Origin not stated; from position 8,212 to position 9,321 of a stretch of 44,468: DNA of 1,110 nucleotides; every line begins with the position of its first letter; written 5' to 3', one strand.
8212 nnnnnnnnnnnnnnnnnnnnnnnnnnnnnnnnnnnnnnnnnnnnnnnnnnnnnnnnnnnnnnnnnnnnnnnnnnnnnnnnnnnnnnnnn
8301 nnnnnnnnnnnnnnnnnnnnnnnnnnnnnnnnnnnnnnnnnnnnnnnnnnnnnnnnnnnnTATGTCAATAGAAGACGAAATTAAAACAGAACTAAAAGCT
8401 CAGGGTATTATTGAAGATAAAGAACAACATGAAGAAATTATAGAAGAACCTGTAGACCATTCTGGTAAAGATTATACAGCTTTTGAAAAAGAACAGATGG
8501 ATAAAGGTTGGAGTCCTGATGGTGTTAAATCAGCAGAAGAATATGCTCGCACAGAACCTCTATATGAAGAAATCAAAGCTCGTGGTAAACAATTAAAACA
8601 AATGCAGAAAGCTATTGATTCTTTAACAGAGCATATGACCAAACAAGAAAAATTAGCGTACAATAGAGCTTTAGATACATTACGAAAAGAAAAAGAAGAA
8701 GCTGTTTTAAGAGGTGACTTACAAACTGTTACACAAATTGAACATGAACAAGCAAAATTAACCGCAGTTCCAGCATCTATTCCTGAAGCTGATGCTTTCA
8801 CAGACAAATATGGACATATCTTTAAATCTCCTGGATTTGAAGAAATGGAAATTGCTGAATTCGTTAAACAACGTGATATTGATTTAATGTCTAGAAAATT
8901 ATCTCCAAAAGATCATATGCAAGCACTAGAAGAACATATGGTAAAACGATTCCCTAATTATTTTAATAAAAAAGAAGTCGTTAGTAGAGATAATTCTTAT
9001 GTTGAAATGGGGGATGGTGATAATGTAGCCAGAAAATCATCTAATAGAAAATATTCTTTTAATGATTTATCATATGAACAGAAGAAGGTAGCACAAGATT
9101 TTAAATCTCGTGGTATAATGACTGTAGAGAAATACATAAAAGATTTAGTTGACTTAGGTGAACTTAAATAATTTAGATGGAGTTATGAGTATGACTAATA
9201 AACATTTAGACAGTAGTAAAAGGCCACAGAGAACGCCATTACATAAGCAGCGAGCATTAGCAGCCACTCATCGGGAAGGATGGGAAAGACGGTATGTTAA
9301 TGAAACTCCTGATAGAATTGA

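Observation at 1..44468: Unusual concentration of proteostasis genes in a 44-kb phage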

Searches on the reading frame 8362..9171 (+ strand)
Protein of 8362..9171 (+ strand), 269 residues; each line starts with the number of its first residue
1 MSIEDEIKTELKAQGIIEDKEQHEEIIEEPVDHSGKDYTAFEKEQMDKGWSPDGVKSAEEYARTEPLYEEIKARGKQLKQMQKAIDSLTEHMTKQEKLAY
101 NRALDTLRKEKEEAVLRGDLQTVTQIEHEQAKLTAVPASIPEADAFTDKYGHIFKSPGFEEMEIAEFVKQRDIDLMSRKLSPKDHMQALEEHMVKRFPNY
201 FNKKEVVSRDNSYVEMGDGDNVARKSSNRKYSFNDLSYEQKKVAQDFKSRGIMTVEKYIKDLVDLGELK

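Call 8: search_protein_families(library=pfam, proteins=[window:8362-9171:+], max_evalue=0.01)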
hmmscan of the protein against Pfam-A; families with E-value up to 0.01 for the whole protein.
window:8362-9171:+ (269 aa): 1 family
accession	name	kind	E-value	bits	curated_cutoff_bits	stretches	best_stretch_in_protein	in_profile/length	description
PF23432.1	DUF7118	-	0.00015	21.5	27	1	73-172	3-93/357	Domain of unknown function (DUF7118)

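Call 11: search_protein_families(library=phrogs, proteins=[window:8362-9171:+], max_evalue=0.001)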
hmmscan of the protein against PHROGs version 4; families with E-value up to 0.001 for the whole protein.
window:8362-9171:+ (269 aa): 0 families
